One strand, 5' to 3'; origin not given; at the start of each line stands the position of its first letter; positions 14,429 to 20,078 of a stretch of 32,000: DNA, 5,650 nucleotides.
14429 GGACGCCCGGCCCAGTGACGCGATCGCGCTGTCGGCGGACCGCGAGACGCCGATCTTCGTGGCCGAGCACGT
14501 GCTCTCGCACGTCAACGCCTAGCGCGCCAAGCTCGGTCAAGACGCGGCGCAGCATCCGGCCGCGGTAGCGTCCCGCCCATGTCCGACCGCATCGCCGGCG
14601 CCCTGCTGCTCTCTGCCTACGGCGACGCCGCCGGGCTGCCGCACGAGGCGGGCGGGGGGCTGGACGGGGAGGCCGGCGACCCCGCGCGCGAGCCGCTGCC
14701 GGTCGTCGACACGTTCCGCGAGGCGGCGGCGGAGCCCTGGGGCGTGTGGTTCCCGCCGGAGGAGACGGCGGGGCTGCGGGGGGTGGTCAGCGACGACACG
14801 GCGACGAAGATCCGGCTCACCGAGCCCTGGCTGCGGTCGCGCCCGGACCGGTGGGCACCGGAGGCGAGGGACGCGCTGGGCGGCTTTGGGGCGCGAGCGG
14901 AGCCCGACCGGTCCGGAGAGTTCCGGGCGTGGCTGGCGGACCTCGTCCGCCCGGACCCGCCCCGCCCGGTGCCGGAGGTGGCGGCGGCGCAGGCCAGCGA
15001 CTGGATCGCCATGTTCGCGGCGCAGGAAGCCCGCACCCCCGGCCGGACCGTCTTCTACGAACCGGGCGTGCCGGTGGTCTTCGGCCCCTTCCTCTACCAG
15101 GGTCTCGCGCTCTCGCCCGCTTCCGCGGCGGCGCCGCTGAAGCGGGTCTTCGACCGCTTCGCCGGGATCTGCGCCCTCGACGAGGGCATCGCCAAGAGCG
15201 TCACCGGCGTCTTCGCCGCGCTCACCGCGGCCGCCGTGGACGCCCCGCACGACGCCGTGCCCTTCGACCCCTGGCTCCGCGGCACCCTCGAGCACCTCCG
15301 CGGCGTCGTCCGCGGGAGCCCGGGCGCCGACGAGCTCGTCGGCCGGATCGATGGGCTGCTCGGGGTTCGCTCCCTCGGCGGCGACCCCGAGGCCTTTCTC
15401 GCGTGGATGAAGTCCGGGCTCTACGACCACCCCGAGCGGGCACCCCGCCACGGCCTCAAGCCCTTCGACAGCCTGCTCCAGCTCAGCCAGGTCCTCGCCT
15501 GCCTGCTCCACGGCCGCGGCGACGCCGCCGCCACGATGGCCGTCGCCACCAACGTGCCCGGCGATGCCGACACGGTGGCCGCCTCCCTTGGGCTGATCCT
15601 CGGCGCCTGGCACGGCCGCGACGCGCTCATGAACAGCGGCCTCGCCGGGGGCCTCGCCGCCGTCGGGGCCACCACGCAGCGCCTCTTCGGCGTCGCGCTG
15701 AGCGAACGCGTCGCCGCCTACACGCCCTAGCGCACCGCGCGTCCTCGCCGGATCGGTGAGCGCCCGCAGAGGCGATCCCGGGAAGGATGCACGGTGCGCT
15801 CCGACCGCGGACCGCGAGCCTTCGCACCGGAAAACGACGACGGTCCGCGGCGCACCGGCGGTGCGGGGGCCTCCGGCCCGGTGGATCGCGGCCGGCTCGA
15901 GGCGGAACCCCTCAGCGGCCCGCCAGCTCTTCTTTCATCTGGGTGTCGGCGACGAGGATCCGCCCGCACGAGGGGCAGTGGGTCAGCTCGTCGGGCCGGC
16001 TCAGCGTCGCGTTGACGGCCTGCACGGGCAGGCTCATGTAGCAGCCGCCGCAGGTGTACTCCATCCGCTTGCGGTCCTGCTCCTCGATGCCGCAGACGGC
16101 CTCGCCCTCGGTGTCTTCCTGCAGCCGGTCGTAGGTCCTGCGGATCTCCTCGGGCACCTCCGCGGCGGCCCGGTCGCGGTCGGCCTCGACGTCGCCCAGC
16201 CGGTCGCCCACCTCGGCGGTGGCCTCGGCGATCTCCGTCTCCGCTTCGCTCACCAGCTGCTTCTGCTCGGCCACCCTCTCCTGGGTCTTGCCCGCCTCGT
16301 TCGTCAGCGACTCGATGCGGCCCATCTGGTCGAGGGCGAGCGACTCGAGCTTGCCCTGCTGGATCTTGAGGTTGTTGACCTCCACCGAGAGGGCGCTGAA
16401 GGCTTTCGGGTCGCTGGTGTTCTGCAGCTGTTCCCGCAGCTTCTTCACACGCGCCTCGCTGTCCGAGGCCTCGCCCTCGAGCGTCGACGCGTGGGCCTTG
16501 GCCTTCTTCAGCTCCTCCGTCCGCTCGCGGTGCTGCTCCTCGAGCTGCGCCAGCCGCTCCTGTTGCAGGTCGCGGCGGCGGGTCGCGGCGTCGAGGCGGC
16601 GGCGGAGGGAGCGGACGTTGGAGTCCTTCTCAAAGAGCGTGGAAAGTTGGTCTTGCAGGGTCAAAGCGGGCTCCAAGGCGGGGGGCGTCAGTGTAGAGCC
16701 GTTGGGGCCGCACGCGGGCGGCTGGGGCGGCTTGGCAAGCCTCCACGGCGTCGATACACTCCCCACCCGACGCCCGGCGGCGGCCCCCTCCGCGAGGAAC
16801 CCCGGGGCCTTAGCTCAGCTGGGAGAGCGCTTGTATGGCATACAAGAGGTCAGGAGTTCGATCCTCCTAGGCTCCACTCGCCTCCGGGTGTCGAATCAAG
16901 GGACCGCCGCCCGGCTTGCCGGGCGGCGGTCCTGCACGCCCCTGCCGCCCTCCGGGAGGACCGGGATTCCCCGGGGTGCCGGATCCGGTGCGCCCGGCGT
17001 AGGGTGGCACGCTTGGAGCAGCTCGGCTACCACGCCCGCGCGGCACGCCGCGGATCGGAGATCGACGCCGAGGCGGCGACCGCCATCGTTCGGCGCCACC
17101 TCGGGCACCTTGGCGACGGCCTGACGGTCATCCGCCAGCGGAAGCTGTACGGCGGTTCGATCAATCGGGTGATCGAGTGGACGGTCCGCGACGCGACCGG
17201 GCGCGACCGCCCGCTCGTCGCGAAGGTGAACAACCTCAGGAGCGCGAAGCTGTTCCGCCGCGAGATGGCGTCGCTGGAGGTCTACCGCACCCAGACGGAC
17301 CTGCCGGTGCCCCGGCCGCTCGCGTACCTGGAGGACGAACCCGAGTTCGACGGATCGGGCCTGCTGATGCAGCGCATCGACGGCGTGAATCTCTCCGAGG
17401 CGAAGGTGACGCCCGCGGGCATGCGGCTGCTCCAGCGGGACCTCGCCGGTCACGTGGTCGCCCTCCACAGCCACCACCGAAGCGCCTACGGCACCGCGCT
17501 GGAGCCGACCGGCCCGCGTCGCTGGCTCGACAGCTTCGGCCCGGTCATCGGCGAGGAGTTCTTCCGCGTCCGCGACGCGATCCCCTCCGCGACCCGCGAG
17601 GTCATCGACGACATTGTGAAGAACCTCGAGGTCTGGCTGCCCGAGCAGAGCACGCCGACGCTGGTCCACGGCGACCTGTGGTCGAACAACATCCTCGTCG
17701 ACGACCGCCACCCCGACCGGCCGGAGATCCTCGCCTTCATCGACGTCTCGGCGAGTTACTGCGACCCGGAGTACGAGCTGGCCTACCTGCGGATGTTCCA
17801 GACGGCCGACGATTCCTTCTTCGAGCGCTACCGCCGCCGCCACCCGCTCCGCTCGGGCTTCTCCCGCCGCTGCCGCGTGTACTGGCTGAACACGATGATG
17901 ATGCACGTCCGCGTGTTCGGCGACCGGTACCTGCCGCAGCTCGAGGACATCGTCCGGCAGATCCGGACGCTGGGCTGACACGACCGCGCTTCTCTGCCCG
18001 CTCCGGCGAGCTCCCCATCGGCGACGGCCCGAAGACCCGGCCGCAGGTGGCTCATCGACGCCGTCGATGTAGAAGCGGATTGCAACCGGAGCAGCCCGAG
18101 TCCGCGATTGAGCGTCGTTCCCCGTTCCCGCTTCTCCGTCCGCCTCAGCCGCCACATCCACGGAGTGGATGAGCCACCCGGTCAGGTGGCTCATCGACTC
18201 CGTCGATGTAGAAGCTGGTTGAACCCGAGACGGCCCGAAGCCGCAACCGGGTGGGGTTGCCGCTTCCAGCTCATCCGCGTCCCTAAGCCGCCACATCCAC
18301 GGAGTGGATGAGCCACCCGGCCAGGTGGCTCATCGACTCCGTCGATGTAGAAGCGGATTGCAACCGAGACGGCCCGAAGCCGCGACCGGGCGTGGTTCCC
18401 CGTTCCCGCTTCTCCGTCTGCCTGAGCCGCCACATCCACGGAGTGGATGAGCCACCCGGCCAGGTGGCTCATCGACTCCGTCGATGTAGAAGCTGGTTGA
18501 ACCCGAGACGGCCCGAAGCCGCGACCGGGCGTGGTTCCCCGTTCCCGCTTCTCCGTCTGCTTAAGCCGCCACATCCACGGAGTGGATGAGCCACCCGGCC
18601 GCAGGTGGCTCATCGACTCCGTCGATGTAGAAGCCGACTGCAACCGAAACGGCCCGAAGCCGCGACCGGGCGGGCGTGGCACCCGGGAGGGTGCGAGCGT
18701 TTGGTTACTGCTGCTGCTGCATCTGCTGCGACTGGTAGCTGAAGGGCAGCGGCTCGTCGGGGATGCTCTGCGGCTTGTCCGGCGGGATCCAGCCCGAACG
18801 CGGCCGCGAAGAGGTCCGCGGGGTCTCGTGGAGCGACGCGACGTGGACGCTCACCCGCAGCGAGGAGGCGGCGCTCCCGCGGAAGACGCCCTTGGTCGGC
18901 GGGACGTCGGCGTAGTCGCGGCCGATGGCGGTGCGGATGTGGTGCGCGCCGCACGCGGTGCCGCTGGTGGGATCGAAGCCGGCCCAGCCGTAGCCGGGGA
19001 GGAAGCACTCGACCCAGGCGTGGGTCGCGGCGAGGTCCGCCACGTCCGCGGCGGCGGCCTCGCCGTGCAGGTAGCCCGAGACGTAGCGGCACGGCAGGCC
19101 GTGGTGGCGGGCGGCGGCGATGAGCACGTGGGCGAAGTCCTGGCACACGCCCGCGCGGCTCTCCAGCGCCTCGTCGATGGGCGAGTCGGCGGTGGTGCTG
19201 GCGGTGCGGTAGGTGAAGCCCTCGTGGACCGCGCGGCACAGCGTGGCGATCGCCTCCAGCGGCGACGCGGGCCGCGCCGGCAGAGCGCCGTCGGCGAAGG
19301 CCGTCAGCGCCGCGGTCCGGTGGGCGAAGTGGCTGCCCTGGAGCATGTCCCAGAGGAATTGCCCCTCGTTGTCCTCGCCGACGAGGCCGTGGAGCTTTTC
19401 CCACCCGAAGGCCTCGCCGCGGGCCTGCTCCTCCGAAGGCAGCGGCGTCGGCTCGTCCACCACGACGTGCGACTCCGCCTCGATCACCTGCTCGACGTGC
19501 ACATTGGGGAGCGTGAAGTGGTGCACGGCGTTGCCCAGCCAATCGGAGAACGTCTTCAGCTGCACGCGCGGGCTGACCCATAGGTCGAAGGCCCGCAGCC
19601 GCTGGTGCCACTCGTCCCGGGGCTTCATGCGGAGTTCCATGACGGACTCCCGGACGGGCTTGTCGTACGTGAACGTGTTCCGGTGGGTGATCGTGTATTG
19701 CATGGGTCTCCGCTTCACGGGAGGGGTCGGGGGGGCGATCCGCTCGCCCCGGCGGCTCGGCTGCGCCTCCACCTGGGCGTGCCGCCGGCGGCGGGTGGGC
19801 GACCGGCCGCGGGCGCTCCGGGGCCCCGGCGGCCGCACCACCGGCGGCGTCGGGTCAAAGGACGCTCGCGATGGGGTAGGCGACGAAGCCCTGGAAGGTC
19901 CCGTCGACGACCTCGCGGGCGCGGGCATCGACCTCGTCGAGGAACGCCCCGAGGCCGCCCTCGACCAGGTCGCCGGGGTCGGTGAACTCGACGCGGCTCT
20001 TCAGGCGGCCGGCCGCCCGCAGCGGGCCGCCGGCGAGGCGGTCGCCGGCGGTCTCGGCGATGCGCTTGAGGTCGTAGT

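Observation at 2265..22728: Dispersed 46-bp palindromic element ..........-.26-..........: four perfect copies, all intergenic, identical spacing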

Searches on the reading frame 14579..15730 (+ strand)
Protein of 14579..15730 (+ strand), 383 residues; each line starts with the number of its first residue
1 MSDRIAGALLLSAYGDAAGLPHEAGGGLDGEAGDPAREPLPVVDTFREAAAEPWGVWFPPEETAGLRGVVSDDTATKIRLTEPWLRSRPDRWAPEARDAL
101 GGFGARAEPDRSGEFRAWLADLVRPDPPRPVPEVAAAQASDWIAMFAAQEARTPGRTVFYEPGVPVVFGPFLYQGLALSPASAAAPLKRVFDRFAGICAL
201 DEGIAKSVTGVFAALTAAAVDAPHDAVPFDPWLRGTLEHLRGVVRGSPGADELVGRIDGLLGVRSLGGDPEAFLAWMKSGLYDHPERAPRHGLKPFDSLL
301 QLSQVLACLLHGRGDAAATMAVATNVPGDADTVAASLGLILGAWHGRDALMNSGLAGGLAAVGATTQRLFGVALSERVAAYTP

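Call 11: search_protein_families(library=pfam, proteins=[window:14579-15730:+])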
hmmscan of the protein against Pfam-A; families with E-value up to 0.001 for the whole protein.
window:14579-15730:+ (383 aa): 1 family
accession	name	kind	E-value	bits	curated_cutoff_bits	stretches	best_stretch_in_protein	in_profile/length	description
PF03747.19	ADP_ribosyl_GH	-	6.1e-09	36.4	26.2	1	264-350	215-284/287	ADP-ribosylglycohydrolase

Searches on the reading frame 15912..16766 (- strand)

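Call 11: search_protein_families(library=pfam, proteins=[window:15912-16766:-])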
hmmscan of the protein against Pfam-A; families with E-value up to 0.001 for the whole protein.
window:15912-16766:- (284 aa): 2 families
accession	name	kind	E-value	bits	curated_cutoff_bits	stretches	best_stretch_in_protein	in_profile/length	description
PF24481.2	CT398_CC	-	3.8e-12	46.9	27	1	50-218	7-178/180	CT398-like coiled coil hairpin domain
PF02591.20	Zn_ribbon_9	-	9.1e-12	45.3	29.1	1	238-271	1-33/33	C4-type zinc ribbon domain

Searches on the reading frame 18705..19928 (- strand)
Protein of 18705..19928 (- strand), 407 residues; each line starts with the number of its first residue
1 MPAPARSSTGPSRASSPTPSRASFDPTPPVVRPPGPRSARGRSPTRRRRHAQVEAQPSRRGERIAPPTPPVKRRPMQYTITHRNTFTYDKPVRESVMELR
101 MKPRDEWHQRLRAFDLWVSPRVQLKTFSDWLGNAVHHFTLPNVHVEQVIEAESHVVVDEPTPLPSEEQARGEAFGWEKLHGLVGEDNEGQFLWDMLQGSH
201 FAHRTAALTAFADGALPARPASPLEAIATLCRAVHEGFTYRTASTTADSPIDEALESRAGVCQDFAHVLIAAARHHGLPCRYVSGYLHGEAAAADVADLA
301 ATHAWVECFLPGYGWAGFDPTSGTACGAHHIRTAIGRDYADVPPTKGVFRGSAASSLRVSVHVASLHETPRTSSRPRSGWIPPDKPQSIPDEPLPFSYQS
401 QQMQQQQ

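Call 11: search_protein_families(library=pfam, proteins=[window:18705-19928:-])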
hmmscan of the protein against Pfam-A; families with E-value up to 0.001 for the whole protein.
window:18705-19928:- (407 aa): 2 families
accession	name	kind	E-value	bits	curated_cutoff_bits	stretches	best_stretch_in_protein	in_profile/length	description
PF01841.26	Transglut_core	-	4.3e-24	85.3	23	1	220-320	11-108/108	Transglutaminase-like superfamily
PF08379.15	Bact_transglu_N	-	6.3e-20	72.1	27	1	78-155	1-79/80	Bacterial transglutaminase-like N-terminal region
